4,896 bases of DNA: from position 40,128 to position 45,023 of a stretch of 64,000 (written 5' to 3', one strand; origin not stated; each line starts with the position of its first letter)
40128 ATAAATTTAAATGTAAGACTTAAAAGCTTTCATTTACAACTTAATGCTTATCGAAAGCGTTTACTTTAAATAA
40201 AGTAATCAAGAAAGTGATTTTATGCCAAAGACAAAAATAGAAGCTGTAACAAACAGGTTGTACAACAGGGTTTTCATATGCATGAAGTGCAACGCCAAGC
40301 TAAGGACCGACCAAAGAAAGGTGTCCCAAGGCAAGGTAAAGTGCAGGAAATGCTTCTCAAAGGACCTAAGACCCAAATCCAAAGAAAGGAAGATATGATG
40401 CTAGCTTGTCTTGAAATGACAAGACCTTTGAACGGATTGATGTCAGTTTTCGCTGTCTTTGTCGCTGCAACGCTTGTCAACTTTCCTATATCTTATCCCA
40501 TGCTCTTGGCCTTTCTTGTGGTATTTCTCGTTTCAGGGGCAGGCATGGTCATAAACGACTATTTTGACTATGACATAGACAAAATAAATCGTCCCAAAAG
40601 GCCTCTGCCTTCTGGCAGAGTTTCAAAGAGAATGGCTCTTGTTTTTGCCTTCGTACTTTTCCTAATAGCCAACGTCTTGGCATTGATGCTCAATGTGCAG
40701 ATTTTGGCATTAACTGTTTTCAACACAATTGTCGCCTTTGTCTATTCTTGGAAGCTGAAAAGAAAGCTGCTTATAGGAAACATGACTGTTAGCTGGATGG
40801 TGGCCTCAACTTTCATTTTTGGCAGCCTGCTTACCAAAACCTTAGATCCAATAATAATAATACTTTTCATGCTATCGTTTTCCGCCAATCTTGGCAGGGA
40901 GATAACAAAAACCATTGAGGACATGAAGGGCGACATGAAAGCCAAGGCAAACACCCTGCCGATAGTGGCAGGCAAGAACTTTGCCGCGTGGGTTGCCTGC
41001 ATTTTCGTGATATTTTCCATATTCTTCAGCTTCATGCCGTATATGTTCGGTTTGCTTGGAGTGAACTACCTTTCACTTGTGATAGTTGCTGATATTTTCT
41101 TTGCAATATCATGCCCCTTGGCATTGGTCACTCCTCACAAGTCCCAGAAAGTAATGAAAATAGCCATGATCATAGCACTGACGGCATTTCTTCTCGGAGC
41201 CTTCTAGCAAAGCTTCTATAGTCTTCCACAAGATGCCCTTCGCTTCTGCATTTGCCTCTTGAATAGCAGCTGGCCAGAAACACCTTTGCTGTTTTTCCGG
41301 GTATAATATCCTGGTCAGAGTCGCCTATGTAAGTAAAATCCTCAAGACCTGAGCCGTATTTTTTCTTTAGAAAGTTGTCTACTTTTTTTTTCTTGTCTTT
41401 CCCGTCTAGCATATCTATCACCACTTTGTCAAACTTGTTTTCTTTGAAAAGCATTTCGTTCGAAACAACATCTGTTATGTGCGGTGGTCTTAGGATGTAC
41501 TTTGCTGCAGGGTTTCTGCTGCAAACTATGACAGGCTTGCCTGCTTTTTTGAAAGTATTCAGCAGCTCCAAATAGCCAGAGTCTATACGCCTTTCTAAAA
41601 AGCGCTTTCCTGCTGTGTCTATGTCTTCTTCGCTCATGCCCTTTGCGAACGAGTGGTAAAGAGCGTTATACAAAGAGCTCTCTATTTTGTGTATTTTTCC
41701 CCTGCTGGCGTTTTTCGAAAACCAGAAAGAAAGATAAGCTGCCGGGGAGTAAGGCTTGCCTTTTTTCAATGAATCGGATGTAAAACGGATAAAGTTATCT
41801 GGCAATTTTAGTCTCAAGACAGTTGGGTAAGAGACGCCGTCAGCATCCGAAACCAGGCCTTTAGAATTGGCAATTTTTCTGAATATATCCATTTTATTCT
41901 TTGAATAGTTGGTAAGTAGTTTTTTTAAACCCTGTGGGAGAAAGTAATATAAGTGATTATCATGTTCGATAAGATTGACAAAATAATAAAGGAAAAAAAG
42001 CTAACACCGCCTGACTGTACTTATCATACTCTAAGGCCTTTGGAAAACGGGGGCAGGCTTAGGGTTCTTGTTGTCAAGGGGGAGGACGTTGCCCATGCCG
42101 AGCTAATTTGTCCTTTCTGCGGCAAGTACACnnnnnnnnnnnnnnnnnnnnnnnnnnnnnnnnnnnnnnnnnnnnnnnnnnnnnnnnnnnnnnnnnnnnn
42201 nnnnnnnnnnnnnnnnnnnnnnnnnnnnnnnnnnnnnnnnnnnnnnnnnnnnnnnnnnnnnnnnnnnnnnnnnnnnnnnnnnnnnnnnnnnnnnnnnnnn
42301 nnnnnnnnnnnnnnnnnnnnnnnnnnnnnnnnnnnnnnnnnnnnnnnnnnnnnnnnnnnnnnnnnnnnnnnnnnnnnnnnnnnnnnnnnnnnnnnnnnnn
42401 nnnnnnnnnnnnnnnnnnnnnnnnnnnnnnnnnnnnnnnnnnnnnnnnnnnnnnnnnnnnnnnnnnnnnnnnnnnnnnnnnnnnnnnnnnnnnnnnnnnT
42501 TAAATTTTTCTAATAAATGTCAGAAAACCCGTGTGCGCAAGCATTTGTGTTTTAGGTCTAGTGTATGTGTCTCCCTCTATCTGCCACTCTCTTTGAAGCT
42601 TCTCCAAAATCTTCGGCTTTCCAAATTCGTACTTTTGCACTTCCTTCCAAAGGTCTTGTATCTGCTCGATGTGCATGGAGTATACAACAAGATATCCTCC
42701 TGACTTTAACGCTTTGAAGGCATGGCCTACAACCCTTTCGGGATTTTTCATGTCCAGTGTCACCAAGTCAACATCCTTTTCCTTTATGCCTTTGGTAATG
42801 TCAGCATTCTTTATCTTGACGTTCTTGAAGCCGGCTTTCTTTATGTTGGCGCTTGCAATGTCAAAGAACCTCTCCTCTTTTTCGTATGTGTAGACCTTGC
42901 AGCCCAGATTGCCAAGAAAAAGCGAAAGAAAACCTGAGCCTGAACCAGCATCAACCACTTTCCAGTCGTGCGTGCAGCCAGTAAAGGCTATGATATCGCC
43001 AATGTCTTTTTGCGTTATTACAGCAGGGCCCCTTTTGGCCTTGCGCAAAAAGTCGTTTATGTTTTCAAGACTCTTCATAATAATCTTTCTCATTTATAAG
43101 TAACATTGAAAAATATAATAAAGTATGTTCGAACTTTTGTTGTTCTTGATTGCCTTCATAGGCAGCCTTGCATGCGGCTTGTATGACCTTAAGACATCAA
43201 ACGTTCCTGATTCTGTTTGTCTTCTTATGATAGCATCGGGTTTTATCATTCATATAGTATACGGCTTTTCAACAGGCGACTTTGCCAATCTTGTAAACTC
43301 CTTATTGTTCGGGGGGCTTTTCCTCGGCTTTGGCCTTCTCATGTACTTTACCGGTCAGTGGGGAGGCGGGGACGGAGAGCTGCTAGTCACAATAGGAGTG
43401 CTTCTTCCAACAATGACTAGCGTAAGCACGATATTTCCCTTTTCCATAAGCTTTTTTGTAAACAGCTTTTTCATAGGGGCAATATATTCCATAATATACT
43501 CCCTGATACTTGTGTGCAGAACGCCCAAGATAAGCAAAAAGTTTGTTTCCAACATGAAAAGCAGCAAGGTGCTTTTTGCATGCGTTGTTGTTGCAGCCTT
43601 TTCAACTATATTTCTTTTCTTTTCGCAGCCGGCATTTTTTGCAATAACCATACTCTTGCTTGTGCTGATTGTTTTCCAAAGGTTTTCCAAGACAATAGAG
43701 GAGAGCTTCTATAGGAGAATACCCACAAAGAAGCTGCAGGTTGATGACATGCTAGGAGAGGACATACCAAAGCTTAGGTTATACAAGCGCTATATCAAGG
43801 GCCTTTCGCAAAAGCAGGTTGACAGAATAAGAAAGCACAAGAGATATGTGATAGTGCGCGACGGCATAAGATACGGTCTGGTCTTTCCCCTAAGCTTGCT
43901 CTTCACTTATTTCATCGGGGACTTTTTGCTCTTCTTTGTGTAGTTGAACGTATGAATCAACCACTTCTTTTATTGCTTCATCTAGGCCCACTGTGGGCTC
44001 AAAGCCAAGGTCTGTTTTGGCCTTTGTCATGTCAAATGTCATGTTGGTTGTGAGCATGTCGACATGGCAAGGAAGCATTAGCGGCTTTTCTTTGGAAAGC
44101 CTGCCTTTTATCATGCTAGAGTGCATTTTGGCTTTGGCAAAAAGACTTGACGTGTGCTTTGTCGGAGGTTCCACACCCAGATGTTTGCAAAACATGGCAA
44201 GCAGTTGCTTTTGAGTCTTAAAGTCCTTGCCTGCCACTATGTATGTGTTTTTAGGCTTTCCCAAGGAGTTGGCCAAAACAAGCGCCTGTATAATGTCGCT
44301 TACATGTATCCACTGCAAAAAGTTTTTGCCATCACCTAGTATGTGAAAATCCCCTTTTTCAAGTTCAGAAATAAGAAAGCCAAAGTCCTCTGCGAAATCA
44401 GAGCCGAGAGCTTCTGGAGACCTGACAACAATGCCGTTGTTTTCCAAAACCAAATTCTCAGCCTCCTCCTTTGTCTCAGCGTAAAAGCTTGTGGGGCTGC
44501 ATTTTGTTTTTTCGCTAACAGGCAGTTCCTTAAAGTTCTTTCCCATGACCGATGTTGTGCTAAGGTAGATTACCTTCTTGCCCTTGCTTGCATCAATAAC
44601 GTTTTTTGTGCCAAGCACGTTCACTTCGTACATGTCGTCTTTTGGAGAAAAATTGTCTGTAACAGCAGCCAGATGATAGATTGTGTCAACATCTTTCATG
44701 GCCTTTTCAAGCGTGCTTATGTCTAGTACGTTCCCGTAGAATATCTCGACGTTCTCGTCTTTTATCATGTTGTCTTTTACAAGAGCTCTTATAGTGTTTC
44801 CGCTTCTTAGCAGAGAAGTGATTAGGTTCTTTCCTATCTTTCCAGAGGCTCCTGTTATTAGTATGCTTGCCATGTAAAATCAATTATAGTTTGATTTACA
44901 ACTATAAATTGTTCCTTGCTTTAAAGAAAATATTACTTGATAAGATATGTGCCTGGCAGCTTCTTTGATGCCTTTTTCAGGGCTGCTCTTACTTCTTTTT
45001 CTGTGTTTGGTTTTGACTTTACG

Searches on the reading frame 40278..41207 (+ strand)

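Call 14: search_protein_families(library=pfam, proteins=[window:40278-41207:+], max_evalue=0.001)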
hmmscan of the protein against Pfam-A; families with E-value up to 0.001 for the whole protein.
window:40278-41207:+ (309 aa): 1 family
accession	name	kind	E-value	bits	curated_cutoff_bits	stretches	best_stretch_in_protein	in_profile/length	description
PF01040.23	UbiA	-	3.4e-41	141.6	34.2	1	55-279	3-229/250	UbiA prenyltransferase family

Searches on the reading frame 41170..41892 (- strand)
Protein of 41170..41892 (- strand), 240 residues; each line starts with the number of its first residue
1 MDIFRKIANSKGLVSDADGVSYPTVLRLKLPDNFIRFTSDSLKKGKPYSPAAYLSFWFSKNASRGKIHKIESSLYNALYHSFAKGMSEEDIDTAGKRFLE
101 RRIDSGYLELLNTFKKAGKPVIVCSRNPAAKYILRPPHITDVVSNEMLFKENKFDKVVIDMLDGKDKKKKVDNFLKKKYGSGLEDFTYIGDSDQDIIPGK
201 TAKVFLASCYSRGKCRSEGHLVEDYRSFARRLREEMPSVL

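Call 14: search_protein_families(library=pfam, proteins=[window:41170-41892:-], max_evalue=0.001)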
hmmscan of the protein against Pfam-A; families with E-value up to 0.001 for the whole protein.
window:41170-41892:- (240 aa): 1 family
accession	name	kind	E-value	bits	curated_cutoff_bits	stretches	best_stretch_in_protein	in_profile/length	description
PF12710.13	HAD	-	9e-08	33.2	27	1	73-196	52-185/189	haloacid dehalogenase-like hydrolase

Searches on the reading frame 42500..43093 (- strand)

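Call 14: search_protein_families(library=pfam, proteins=[window:42500-43093:-], max_evalue=0.001)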
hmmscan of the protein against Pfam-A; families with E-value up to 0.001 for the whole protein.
window:42500-43093:- (197 aa): 11 families
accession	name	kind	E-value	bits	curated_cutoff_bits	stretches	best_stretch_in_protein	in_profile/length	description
PF08704.16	GCD14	-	2.9e-17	63.6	26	1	26-173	24-180/247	tRNA methyltransferase complex GCD14 subunit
PF13847.12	Methyltransf_31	-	5.6e-13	49.3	27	1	45-154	6-127/145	Methyltransferase domain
PF08241.18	Methyltransf_11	-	5.2e-08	33.9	21.2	1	47-137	1-95/95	Methyltransferase domain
PF05175.20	MTS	-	4.9e-07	30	23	1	43-136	32-137/170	Methyltransferase small domain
PF13649.12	Methyltransf_25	-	7e-07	30.3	27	1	46-133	1-97/97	Methyltransferase domain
PF01135.25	PCMT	-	1.2e-06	28.8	20.3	1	40-148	71-181/210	Protein-L-isoaspartate(D-aspartate) O-methyltransferase (PCMT)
PF13679.12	Methyltransf_32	-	0.00016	22.1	27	1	41-110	24-104/143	Methyltransferase domain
PF00398.26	RrnaAD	-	0.00022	20.8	24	1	29-123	17-105/263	Ribosomal RNA adenine dimethylase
PF03848.20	TehB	-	0.00035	20.5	20.4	1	41-140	29-136/193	Tellurite resistance protein TehB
PF06325.19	PrmA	-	0.00057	19.9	22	1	44-158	163-278/296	Ribosomal protein L11 methyltransferase (PrmA)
PF13489.12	Methyltransf_23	-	0.00063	19.9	27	0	41-137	21-116/164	Methyltransferase domain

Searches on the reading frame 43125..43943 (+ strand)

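Call 14: search_protein_families(library=pfam, proteins=[window:43125-43943:+], max_evalue=0.001)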
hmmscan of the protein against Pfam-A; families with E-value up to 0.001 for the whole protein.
window:43125-43943:+ (272 aa): 1 family
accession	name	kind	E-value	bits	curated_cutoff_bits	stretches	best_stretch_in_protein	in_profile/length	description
PF01478.23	Peptidase_A24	-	2.4e-11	44.4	26.5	1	9-123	2-104/104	Type IV leader peptidase family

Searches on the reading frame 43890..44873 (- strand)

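Call 14: search_protein_families(library=pfam, proteins=[window:43890-44873:-], max_evalue=0.001)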
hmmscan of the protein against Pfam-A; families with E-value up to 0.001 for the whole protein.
window:43890-44873:- (327 aa): 8 families
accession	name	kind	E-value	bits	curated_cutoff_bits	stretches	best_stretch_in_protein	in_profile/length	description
PF01370.27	Epimerase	-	2e-30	106.4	20.9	1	4-212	1-238/240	NAD dependent epimerase/dehydratase family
PF16363.11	GDP_Man_Dehyd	-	6.5e-28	98.6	27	2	5-142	1-164/332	GDP-mannose 4,6 dehydratase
PF01073.25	3Beta_HSD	-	5.1e-27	95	22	1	5-218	1-246/280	3-beta hydroxysteroid dehydrogenase/isomerase family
PF07993.18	NAD_binding_4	-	1.7e-15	57.3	20.1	1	51-146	78-192/258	Male sterility protein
PF04321.23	RmlD_sub_bind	-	2.1e-15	57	27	1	3-158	2-154/287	RmlD substrate binding domain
PF13460.12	NAD_binding_10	-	9.1e-13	48.9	27.2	1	8-142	1-131/184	NAD(P)H-binding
PF05368.20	NmrA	-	9.9e-12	45.5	27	1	3-100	4-98/298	NmrA-like family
PF02719.21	Polysacc_synt_2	-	4.3e-08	33.1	20.2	1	4-106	1-128/293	Polysaccharide biosynthesis protein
